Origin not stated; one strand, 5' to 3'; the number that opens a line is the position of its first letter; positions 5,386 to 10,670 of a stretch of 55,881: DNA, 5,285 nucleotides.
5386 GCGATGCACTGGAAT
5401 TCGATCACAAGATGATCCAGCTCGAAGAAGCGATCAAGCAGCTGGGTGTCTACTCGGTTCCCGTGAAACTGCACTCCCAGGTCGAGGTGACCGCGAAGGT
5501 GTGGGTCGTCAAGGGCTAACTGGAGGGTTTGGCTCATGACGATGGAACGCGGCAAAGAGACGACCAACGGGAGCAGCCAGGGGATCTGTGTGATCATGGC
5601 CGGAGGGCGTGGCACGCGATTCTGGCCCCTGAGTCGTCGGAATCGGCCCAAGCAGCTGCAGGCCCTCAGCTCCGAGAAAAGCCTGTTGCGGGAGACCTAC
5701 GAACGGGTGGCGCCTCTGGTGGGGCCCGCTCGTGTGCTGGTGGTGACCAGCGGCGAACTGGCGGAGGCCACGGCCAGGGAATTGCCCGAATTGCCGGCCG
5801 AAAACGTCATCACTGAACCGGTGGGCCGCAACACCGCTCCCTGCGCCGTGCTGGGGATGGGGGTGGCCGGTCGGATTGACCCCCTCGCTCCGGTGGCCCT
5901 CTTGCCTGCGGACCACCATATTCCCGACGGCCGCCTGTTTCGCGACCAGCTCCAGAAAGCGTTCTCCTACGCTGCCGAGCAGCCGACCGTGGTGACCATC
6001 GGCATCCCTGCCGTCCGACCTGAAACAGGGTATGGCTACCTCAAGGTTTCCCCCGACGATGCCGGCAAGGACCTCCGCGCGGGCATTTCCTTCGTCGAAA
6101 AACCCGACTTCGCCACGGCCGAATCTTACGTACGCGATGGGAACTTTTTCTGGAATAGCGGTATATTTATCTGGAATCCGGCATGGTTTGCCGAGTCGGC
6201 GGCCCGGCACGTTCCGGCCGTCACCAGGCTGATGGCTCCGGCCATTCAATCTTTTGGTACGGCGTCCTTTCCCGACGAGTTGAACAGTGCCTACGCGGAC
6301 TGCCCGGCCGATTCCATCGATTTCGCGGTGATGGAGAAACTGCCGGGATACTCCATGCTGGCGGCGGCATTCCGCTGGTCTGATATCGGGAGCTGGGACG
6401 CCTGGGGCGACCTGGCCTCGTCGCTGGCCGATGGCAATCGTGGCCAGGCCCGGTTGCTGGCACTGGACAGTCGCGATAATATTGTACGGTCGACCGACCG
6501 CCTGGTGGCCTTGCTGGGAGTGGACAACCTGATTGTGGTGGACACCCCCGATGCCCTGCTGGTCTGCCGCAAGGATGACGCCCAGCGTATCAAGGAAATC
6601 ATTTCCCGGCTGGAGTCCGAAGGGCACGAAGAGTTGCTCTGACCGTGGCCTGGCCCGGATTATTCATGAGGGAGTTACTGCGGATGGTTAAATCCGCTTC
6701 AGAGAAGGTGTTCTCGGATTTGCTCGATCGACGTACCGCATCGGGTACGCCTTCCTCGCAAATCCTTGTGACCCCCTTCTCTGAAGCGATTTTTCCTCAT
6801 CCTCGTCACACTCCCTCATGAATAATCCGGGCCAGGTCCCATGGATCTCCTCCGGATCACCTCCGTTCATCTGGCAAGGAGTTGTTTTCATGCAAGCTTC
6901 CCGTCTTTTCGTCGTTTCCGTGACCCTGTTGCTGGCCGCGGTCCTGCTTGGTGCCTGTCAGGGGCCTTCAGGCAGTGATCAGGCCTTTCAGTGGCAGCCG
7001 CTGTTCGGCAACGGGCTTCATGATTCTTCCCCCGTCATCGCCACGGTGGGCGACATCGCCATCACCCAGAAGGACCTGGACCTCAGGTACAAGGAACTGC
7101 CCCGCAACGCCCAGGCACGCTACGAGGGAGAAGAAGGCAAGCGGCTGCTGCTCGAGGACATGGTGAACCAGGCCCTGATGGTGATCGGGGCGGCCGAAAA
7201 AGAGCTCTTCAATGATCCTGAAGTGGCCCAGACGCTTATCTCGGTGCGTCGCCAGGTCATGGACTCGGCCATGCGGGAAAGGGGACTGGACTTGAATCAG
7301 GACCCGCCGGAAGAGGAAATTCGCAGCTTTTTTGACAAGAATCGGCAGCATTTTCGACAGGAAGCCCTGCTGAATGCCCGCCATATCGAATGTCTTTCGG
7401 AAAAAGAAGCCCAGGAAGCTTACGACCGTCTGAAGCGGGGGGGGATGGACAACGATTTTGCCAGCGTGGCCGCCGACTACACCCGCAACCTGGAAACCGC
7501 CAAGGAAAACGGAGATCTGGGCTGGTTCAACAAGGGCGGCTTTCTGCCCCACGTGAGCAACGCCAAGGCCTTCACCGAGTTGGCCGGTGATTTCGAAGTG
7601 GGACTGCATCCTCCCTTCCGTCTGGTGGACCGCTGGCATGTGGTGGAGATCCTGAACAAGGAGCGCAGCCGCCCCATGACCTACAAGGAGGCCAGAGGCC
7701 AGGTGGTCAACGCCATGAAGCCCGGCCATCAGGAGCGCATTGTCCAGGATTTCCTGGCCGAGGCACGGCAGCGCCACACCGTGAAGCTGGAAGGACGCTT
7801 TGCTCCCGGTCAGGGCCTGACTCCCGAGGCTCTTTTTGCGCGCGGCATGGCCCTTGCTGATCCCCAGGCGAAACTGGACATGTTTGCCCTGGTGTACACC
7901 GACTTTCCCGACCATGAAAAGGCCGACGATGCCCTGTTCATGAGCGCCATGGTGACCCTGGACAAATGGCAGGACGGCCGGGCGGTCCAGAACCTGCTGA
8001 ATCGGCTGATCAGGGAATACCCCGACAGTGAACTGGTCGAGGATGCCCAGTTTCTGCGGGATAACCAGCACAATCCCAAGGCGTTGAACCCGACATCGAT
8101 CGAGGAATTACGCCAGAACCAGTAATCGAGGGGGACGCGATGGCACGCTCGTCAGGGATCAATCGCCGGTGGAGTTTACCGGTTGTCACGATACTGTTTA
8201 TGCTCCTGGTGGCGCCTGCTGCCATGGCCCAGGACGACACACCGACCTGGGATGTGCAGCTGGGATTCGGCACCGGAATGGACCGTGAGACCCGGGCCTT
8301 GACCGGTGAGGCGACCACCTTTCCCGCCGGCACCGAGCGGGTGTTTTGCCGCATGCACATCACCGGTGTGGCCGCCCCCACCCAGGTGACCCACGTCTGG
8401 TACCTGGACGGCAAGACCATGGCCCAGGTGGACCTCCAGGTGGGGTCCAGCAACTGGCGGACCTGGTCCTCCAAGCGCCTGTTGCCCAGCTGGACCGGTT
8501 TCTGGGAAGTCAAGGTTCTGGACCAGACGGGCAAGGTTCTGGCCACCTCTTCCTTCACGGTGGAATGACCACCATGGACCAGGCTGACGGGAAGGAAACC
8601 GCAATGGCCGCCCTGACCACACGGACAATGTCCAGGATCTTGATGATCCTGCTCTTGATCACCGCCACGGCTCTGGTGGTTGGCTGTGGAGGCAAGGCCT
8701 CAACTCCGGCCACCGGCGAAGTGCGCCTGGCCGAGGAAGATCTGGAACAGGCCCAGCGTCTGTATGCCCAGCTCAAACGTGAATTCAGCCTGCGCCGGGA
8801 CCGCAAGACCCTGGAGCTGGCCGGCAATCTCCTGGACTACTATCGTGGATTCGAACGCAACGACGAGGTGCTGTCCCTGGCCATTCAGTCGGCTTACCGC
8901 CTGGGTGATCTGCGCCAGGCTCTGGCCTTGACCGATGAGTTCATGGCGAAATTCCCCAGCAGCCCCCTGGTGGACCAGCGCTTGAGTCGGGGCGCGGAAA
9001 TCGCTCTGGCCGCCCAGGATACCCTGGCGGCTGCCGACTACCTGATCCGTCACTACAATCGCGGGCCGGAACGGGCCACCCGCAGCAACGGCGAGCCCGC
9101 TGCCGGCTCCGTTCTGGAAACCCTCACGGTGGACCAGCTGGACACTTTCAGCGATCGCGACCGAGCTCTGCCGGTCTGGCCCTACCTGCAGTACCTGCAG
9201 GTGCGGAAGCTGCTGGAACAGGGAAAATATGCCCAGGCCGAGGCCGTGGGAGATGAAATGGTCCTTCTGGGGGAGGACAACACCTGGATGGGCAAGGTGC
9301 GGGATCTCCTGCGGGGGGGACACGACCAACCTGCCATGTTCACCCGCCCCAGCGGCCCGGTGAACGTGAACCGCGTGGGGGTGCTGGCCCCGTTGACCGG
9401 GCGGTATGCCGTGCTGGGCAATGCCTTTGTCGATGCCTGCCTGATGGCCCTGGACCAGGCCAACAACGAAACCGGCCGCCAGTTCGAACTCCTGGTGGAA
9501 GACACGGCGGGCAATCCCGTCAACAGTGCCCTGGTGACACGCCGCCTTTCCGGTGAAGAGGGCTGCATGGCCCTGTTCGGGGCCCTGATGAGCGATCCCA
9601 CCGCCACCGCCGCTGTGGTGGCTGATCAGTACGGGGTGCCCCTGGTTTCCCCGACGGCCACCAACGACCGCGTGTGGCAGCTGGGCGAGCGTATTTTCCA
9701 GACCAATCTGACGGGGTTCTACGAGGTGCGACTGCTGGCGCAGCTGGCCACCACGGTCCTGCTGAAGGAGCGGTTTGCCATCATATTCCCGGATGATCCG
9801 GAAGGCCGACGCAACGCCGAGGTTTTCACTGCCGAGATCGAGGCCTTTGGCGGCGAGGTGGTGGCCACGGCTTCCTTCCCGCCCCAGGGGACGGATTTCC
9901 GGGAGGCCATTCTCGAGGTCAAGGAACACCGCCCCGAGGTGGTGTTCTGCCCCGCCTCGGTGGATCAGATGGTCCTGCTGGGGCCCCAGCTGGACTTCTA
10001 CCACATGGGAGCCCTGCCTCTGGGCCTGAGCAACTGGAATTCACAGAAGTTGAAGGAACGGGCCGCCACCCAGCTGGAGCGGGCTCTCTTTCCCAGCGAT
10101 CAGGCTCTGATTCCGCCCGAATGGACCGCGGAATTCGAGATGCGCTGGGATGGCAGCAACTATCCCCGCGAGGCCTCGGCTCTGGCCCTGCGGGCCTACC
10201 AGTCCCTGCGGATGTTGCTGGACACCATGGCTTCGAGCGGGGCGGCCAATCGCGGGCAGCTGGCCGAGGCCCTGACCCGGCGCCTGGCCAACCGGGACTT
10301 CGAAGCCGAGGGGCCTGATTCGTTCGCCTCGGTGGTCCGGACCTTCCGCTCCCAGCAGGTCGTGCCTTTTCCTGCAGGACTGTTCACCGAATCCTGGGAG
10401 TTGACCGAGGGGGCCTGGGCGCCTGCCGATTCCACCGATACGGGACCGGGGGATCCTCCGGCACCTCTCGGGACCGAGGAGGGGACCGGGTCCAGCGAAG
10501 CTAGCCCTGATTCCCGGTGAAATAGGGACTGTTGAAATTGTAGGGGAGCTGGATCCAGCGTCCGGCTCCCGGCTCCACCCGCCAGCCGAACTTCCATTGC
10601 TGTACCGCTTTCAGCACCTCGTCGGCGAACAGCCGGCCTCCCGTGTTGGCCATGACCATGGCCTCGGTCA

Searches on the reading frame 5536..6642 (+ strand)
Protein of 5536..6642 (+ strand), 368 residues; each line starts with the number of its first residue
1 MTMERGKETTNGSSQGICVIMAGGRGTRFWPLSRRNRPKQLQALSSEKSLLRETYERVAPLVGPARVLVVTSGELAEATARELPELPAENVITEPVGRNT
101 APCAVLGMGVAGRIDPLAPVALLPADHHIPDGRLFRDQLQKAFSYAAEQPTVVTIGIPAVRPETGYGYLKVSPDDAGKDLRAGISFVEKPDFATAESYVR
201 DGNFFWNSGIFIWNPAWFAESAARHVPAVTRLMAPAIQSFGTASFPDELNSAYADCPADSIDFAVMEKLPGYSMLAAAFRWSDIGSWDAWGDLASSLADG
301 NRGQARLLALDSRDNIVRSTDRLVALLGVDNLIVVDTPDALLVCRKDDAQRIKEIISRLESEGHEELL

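Call 22: search_protein_families(library=pfam, proteins=[window:5536-6642:+], max_evalue=0.0001)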
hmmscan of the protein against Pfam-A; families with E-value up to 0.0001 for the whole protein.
window:5536-6642:+ (368 aa): 3 families
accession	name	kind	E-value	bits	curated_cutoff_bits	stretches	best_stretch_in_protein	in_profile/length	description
PF00483.29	NTP_transferase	-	8.3e-37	127.5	21.2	1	19-296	3-241/245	Nucleotidyl transferase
PF22640.1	ManC_GMP_beta-helix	-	2e-20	72.9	27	1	307-359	3-55/55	MannoseP isomerase/GMP-like beta-helix domain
PF12804.13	NTP_transf_3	-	3.3e-08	34.3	27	1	18-142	1-111/160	MobA-like NTP transferase domain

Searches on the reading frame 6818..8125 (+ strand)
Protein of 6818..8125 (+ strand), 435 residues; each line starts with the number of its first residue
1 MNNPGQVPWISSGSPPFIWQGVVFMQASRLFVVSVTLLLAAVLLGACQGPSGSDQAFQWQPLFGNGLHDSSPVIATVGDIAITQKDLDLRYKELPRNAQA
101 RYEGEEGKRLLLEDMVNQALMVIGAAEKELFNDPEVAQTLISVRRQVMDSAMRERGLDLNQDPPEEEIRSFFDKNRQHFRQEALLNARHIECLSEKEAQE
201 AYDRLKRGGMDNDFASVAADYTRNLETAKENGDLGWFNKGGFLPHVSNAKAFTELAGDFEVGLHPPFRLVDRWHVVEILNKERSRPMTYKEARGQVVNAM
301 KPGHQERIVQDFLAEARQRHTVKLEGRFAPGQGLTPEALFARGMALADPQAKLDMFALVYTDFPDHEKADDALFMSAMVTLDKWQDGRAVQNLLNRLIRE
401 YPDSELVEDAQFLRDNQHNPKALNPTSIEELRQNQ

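Call 22: search_protein_families(library=pfam, proteins=[window:6818-8125:+], max_evalue=0.0001)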
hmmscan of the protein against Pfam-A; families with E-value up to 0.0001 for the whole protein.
window:6818-8125:+ (435 aa): 2 families
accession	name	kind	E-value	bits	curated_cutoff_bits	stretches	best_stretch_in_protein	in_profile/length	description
PF13145.12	Rotamase_2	-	4.5e-09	37.6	27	1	163-293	1-120/121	PPIC-type PPIASE domain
PF00639.27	Rotamase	-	2.2e-06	29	21.7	1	195-253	19-74/97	PPIC-type PPIASE domain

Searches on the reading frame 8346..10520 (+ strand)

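Call 22: search_protein_families(library=pfam, proteins=[window:8346-10520:+], max_evalue=0.0001)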
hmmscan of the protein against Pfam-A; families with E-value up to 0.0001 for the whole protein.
window:8346-10520:+ (724 aa): 3 families
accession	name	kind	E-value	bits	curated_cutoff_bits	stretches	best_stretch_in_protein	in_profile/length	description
PF13458.12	Peripla_BP_6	-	1.1e-34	121.1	31.7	1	343-644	3-309/343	Periplasmic binding protein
PF13433.12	Peripla_BP_5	-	1e-11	45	27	1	343-536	2-195/363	Periplasmic binding protein domain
PF01094.35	ANF_receptor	-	1.2e-08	34.9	25.4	1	364-535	5-183/353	Receptor family ligand binding region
